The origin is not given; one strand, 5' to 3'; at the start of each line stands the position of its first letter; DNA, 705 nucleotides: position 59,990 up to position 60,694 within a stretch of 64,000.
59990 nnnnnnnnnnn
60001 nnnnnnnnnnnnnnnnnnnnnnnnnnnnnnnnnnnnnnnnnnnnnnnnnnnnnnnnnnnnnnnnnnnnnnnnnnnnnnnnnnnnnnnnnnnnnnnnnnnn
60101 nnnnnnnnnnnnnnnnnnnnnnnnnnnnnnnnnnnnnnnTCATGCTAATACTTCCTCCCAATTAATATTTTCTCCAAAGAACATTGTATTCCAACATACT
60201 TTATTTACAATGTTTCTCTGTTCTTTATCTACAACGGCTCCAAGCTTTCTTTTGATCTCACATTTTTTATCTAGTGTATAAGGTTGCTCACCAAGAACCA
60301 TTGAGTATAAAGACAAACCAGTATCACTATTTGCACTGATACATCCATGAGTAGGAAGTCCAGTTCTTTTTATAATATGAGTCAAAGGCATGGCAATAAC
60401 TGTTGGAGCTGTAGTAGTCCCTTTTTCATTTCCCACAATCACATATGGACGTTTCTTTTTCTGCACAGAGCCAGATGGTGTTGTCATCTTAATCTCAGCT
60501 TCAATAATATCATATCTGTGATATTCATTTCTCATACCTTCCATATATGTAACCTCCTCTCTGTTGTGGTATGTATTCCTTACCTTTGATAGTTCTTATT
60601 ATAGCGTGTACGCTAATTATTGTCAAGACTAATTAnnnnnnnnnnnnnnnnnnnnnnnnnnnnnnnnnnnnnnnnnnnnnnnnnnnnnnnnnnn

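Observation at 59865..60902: MazF-like toxin with downstream MazE-like ORF, divergent from an XRE regulator driven by a perfect sigma-70 promoter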

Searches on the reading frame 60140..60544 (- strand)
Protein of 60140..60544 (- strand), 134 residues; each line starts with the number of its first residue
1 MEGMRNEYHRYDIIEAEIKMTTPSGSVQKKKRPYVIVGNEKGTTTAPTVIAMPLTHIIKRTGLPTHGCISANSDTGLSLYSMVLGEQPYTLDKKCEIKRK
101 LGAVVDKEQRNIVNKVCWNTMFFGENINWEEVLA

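Call 3: search_protein_families(library=pfam, proteins=[window:60140-60544:-], max_evalue=1)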
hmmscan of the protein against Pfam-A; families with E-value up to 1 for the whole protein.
window:60140-60544:- (134 aa): 1 family
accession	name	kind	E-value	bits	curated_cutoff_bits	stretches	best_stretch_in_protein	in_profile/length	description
PF02452.23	PemK_toxin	-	5.8e-14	52.7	23.1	1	10-116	2-105/109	PemK-like, MazF-like toxin of type II toxin-antitoxin system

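Call 4: search_protein_families(library=phrogs, proteins=[window:60140-60544:-], max_evalue=0.1)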
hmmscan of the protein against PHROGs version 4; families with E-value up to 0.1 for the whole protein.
window:60140-60544:- (134 aa): 2 families
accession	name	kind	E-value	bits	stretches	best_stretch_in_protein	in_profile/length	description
phrog_1936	-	moron, auxiliary metabolic gene and host takeover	9e-16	59.3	1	4-116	5-115/188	MazF-like growth inhibitor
phrog_35650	-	moron, auxiliary metabolic gene and host takeover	0.00016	22.3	1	25-109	37-122/224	MazF-like growth inhibitor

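Call 8: search_solved_structures(query=window:60140-60544:-, max_evalue=1, show_alignments=3)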
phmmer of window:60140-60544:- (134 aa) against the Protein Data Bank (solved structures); distinct sequences matched with E-value up to 1: 8.
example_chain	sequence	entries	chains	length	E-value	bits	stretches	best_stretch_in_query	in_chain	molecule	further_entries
2mf2_A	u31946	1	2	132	1e-08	38.5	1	10-115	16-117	mRNA interferase MazF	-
4mzm_A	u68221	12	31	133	1e-08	38.5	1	10-115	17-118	mRNA interferase MazF | MazF mRNA interferase | Endoribonuclease MazF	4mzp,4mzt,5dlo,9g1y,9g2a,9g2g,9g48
4of1_A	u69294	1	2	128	1.5e-08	38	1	21-116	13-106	mRNA interferase MazF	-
7bxy_A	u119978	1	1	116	2.7e-06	30.7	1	22-94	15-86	mRNA interferase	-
4hke_A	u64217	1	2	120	3e-06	30.5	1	22-94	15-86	Addiction module toxin component PemK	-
4me7_A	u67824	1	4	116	7.6e-06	29.2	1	22-97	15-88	mRNA interferase EndoA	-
4mdx_A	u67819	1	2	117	7.6e-06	29.2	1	22-97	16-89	mRNA interferase EndoA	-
1ne8_A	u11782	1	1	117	7.7e-06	29.2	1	22-97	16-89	conserved hypothetical protein YDCE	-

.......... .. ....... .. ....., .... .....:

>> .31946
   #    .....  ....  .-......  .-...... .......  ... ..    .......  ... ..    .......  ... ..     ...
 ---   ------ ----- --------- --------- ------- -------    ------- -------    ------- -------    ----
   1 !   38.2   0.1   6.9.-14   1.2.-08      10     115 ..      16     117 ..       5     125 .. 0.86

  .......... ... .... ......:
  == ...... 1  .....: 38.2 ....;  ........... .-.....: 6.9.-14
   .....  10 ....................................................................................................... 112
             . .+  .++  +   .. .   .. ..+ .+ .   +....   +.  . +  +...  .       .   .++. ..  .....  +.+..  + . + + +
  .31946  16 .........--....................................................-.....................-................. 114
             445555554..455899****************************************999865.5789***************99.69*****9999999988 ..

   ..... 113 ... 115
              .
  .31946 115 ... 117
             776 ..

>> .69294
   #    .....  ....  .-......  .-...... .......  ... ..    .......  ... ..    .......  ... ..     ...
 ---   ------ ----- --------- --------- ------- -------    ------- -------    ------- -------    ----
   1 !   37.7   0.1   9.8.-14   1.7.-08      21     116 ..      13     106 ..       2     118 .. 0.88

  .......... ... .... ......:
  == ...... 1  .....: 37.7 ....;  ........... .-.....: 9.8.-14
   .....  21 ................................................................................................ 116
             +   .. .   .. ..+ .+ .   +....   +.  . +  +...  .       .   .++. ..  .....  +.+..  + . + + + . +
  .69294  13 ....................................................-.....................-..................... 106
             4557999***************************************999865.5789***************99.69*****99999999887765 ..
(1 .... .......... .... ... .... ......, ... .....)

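Call 11: find_homologous_proteins(query=window:60140-60544:-)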
Query window:60140-60544:- (134 aa): 101 proteins with E <= 0.001 among 105 candidates.
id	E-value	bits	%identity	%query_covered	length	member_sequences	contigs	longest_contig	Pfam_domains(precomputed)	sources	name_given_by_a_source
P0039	6.5e-84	296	99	100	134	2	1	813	PF02452.24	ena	-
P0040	3.2e-82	291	99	100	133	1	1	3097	PF02452.24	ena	-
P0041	8.5e-82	290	99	100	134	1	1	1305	PF02452.24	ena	-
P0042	6.1e-79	280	94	100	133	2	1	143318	PF02452.24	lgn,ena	-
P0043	1.5e-75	269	87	100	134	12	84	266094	PF02452.24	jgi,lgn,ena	-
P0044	6.9e-75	267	89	100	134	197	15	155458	PF02452.24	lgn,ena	-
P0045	2.1e-74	266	90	100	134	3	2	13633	PF02452.24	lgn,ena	-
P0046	5.2e-70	251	97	86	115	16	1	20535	PF02452.24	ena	-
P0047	5.5e-68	245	84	96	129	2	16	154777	PF02452.24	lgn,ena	-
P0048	2.1e-65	236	79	95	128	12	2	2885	PF02452.24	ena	-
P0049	4.1e-65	236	79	95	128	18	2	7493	PF02452.24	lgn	-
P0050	9.7e-65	234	80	95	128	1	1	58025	PF02452.24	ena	-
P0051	2.1e-64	233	81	96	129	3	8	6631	PF02452.24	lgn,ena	-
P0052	1.1e-63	231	80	95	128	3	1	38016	PF02452.24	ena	-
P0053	1.3e-63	231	79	95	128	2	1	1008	PF02452.24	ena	-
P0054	3.5e-63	229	79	95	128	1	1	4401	PF02452.24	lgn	-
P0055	4.8e-63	229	79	95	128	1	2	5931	PF02452.24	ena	-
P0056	8.6e-63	228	84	100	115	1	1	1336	PF02452.24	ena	-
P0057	2.7e-61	223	76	100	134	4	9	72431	PF02452.24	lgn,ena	-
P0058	7.0e-61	222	74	96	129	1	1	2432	PF02452.24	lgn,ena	-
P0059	3.4e-59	216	73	96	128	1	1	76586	PF02452.24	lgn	-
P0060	4.7e-59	216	72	96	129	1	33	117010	PF02452.24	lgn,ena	-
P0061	4.7e-59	216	72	96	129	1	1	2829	PF02452.24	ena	-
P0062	6.5e-59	215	72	96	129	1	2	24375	PF02452.24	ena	-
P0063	6.6e-59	215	72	96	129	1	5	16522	PF02452.24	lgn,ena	-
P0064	6.6e-59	215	72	96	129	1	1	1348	PF02452.24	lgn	-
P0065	7.4e-59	215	72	100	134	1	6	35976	PF02452.24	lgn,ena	-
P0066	8.7e-59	215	72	100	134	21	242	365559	PF02452.24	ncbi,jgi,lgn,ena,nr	ncbi:MAG: type II toxin-antitoxin system PemK/MazF family toxin [Coprobacillus sp.]|jgi:mRNA interfe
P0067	9.0e-59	215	72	96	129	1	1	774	PF02452.24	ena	-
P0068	9.0e-59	215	71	96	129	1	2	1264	PF02452.24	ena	-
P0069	1.2e-58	215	71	96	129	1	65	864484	PF02452.24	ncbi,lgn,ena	-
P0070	2.0e-58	214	74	93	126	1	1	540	PF02452.24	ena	-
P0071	2.4e-58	214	71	96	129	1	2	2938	PF02452.24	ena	-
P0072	3.3e-58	213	71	96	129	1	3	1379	PF02452.24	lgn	-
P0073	3.3e-58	213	71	96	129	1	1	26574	PF02452.24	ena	-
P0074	4.2e-58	213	70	96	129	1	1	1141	PF02452.24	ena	-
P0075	1.7e-57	211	70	96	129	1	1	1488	PF02452.24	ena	-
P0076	2.5e-57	210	72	97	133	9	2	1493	PF02452.24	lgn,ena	-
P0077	3.2e-57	210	70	96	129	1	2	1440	PF02452.24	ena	-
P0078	3.2e-57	210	72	93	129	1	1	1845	PF02452.24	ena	-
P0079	4.3e-57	210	71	94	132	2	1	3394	PF02452.24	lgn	-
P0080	4.3e-57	210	69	100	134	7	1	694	PF02452.24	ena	-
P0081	1.2e-56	208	68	100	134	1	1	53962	PF02452.24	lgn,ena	-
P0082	1.2e-56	208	70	96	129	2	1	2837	PF02452.24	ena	-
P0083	5.2e-56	206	73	99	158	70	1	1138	PF02452.24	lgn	-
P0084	2.2e-55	204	70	100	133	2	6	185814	PF02452.24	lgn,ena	-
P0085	4.9e-55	203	72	100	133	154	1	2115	PF02452.24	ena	-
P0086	6.9e-55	202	92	75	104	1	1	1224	PF02452.24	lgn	-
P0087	1.6e-54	201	67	94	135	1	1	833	PF02452.24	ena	-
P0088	1.8e-54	201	69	95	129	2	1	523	PF02452.24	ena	-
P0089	7.2e-54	199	69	95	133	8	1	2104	PF02452.24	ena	-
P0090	6.3e-51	190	66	96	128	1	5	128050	PF02452.24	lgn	-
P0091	2.6e-50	188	68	96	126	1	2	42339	PF02452.24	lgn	-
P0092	2.3e-49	185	67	96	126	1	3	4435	PF02452.24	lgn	-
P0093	2.9e-49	184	72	86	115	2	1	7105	PF02452.24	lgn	-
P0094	3.5e-49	184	67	96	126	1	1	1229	PF02452.24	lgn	-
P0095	6.8e-49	183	66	96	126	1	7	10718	PF02452.24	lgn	-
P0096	1.3e-48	182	67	95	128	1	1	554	PF02452.24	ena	-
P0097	1.3e-48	182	67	95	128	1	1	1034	PF02452.24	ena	-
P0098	1.3e-48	182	67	95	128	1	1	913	PF02452.24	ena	-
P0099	1.8e-48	182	67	95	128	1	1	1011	PF02452.24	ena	-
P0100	2.5e-48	181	72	86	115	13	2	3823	PF02452.24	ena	-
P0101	2.5e-48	181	67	95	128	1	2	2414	PF02452.24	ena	-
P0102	2.5e-48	181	67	95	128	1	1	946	PF02452.24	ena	-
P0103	3.4e-48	181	67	95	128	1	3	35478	PF02452.24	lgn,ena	-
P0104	1.1e-46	176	86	76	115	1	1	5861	PF02452.24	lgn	-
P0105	4.6e-46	174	67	95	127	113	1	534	PF02452.24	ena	-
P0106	6.0e-46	174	100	60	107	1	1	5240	PF02452.24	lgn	-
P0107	1.7e-45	172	65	96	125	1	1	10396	PF02452.24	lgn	-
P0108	1.7e-45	172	65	96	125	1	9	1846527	PF02452.24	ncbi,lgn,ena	-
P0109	1.7e-45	172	65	96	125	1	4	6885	PF02452.24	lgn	-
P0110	2.0e-45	172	62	97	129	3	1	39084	PF02452.24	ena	-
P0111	4.4e-45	171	64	99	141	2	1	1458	PF02452.24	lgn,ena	-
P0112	1.1e-44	170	67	96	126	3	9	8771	PF02452.24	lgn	-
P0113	1.1e-44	169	66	96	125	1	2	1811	PF02452.24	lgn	-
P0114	1.1e-44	169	66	96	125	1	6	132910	PF02452.24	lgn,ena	-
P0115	2.2e-44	169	64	96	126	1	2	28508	PF02452.24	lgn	-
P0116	3.6e-44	168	62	96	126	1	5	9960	PF02452.24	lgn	-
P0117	5.8e-44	167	64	96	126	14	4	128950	PF02452.24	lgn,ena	-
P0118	9.3e-44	166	65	96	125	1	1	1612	PF02452.24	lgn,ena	-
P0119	1.3e-43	166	63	96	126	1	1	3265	PF02452.24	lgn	-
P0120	3.3e-43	165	64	96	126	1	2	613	PF02452.24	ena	-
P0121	4.7e-43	164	61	95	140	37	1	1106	PF02452.24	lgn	-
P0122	1.1e-42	163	63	100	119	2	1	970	PF02452.24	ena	-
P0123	2.8e-42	162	57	94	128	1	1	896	PF02452.24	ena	-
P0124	1.4e-41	159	59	95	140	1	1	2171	PF02452.24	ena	-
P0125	8.1e-41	157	59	96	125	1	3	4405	PF02452.24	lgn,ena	-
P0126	8.5e-40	154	56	96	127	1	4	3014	PF02452.24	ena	-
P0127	4.1e-39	151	55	96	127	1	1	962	PF02452.24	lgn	-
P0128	1.5e-38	150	55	96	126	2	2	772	PF02452.24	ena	-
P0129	3.4e-37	145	55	91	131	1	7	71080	PF02452.24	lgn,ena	-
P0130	3.4e-37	145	56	91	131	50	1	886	PF02452.24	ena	-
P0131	2.4e-36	143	74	68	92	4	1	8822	PF02452.24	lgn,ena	-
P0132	3.1e-36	142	54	91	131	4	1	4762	PF02452.24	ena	-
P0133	3.2e-36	142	68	67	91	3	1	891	PF02452.24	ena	-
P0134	1.5e-35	140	55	90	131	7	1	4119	PF02452.24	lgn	-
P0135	9.8e-26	108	98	42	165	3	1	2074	PF02452.24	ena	-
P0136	1.3e-25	108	74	55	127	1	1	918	PF02452.24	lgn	-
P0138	7.6e-24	102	80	46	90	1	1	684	PF02452.24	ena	-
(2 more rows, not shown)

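Call 12: find_encoding_contigs(protein=P0066, flank=4000, max_places=5)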
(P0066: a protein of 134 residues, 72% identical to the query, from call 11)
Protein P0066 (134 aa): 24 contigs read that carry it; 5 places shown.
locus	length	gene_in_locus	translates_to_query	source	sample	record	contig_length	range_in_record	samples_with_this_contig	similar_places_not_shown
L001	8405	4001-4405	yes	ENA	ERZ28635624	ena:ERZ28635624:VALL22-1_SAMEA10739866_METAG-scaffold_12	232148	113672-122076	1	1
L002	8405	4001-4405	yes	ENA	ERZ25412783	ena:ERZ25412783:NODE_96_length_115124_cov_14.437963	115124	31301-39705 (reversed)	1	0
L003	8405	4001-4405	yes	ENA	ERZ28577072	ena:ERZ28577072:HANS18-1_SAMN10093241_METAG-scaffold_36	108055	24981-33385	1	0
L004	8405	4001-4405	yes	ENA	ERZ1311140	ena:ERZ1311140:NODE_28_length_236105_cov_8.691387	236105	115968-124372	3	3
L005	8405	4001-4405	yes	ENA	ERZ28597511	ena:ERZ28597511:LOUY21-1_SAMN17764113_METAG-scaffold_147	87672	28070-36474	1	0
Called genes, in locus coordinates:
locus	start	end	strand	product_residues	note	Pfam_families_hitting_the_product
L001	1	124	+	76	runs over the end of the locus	-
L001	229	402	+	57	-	PF07927:HicA_toxin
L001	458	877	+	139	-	PF15919:HicB_lk_antitox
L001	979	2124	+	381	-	PF13240:Zn_Ribbon_1, PF13248:Zn_ribbon_3 (weak)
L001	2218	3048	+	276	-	PF00589:Phage_integrase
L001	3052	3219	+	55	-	-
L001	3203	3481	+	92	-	-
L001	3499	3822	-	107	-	PF01381:HTH_3, PF13443:HTH_26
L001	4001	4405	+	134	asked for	PF02452:PemK_toxin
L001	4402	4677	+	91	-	-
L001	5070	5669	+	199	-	-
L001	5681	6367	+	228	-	-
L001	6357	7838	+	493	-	PF03235:GmrSD_N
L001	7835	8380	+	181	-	-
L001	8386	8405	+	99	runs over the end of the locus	-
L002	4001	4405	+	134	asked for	PF02452:PemK_toxin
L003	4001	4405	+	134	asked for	PF02452:PemK_toxin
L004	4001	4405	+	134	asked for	PF02452:PemK_toxin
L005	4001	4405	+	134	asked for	PF02452:PemK_toxin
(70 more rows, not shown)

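Call 13: find_encoding_contigs(protein=P0108, flank=4000, max_places=4)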
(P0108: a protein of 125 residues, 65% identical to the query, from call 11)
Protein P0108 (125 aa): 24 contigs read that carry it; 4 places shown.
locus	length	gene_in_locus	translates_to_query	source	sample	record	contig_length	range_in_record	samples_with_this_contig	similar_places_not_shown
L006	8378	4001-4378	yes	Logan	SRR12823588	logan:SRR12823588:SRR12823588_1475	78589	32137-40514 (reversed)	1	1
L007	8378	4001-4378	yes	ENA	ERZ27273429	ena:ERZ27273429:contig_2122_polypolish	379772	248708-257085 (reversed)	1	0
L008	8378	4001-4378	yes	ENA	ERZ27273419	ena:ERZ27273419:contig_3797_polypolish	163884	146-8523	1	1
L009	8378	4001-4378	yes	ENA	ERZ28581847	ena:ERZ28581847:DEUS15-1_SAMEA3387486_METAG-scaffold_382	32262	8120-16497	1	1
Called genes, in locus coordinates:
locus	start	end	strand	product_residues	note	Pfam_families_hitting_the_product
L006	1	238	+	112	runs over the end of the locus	-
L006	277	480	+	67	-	-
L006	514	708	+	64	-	-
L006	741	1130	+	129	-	-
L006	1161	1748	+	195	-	-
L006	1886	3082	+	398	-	PF13191:AAA_16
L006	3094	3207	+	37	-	-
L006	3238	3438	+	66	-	-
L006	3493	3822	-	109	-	PF13443:HTH_26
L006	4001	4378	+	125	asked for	PF02452:PemK_toxin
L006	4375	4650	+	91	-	-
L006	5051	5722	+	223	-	-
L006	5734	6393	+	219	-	-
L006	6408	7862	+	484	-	-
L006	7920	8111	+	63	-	-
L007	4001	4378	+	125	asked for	PF02452:PemK_toxin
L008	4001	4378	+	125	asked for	PF02452:PemK_toxin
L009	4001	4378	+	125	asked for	PF02452:PemK_toxin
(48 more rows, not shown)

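Call 36: search_protein_families(library=padloc, proteins=[window:60140-60544:-], max_evalue=0.1)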
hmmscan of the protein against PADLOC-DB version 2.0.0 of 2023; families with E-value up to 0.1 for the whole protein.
window:60140-60544:- (134 aa): 0 families

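Call 37: search_protein_families(library=ncbifam, proteins=[window:60140-60544:-], max_evalue=0.1)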
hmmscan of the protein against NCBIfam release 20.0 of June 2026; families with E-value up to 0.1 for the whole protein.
window:60140-60544:- (134 aa): 0 families

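Call 67: predict_structure(alignment_id=A5)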
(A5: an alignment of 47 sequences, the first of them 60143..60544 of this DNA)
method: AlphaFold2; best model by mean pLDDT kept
length: 134 residues; sequences in the alignment: 47
mean_pLDDT: 84.4   pTM: 0.79
mean pLDDT of the five models: 84.4, 79.6, 79.0, 75.5, 59.4
residues with pLDDT >= 90: 65; 70-90: 52; 50-70: 13; < 50: 4
segments of 3 or more residues with pLDDT < 50: 1-4
pLDDT, mean of each block of 10 residues (from residue 1): 67 89 60 94 94 85 84 80 89 93 93 92 82 77
secondary structure, 60 per line:
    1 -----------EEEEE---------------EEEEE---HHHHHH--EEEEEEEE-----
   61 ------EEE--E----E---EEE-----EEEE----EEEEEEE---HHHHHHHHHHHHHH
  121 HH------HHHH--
elements in order: E12-16 E32-36 H40-45 E48-55 E67-69 E81-83 E89-92 E97-103 H107-122 H129-132

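Call 91: search_dna_similar(query=window:60143-60544:-, collection=phages, mode=protein, max_evalue=0.00001, max_rows=25)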
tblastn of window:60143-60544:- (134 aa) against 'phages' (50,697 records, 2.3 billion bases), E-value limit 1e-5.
Records with a match: 22; places in all: 22; records where one place covers at least 80% of the query: 6.
Best place of each record, by identity: <60% 22.
By first word of the organism name: Bacteriophage 14; Blautia 3; Coprococcus 2; Faecalimonas 2; phage 1.
By host as written in the record: - 15; Blautia sp. 3; Coprococcus sp. 2; Faecalimonas sp. 2.
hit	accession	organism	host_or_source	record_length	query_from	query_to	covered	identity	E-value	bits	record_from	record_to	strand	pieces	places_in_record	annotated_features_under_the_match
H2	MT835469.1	Bacteriophage sp.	human fecal samples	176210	7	132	94%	37.8%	2e-17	82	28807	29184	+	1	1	record has no annotation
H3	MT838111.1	Bacteriophage sp.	human fecal samples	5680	2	112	83%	39.6%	5e-12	67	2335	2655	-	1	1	record has no annotation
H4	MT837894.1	Bacteriophage sp.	human fecal samples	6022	2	112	83%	39.6%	8e-12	66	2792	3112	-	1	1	record has no annotation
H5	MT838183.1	Bacteriophage sp.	human fecal samples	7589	2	112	83%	38.7%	4e-11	64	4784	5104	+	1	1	record has no annotation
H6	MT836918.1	Bacteriophage sp.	human fecal samples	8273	7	112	79%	39.6%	5e-11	64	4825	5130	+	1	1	record has no annotation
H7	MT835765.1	Bacteriophage sp.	human fecal samples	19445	5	112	81%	37.0%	3e-10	62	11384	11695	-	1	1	record has no annotation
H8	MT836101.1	Bacteriophage sp.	human fecal samples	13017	9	116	81%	34.9%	7e-6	49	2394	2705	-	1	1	record has no annotation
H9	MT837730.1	Bacteriophage sp.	human fecal samples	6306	7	112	79%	35.5%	7e-8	55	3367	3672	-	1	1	record has no annotation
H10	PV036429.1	phage NatCom_19828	human feces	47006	7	106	75%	37.6%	4e-9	59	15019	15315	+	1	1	MazF-like growth inhibitor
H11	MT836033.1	Bacteriophage sp.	human fecal samples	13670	10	104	71%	38.9%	1e-7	55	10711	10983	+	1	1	record has no annotation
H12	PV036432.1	Coprococcus phage NatCom_22372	Coprococcus sp.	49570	24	106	62%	41.7%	3e-6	50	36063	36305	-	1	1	MazF-like growth inhibitor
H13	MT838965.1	Bacteriophage sp.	human fecal samples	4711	25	102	58%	42.3%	1e-6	51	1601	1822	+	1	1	record has no annotation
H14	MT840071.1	Bacteriophage sp.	human fecal samples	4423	25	112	66%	37.5%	5e-6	50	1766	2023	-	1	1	record has no annotation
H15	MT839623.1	Bacteriophage sp.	human fecal samples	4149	22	114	69%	34.4%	3e-6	50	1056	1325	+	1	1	record has no annotation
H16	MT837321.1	Bacteriophage sp.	human fecal samples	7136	2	92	68%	35.2%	1e-6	52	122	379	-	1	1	record has no annotation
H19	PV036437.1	Blautia phage NatCom_27009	Blautia sp.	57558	32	107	57%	41.6%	1e-7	54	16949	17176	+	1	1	MazF-like growth inhibitor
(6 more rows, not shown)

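Call 93: get_annotated_region(hit=H2, flank=2500)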
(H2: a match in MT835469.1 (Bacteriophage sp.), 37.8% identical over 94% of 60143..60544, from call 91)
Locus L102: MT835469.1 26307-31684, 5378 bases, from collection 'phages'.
description: UNVERIFIED: Bacteriophage sp. clone scaffold_0 genomic sequence.
organism: Bacteriophage sp. (NCBI taxid 38018)
taxonomy: Viruses
host: -; source: human fecal samples; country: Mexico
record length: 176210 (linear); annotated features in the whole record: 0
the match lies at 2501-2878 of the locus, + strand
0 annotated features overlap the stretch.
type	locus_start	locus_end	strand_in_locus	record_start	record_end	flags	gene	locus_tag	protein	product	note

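Call 94: get_annotated_region(hit=H19, flank=2500)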
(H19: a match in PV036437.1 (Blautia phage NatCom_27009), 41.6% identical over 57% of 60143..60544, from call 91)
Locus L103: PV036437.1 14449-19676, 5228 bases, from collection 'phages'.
description: Blautia phage NatCom_27009, complete genome.
organism: Blautia phage NatCom_27009 (NCBI taxid 3403517)
taxonomy: Viruses; Duplodnaviria; Heunggongvirae; Uroviricota; Caudoviricetes; Ca. Heliusvirales
host: Blautia sp.; source: human feces; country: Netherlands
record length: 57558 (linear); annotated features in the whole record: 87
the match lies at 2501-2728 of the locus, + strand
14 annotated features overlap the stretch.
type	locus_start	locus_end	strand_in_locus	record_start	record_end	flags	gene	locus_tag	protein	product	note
CDS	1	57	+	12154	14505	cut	-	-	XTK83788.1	DNA helicase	-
CDS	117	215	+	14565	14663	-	-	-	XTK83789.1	hypothetical protein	-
CDS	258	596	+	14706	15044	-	-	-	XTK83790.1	hypothetical protein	-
CDS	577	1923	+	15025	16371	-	-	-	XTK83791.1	hypothetical protein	-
CDS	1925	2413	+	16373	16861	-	-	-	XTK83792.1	hypothetical protein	-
CDS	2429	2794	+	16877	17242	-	-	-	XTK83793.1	MazF-like growth inhibitor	-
CDS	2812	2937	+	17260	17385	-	-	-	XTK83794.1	hypothetical protein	-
CDS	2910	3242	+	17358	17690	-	-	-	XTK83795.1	hypothetical protein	-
CDS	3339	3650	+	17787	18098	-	-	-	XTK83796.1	hypothetical protein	-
CDS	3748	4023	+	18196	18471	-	-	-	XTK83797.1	hypothetical protein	-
CDS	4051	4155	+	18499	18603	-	-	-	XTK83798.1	hypothetical protein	-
CDS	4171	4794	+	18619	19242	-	-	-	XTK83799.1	hypothetical protein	-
CDS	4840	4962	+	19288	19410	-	-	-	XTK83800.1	hypothetical protein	-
CDS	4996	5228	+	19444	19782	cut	-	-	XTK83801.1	HNH endonuclease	-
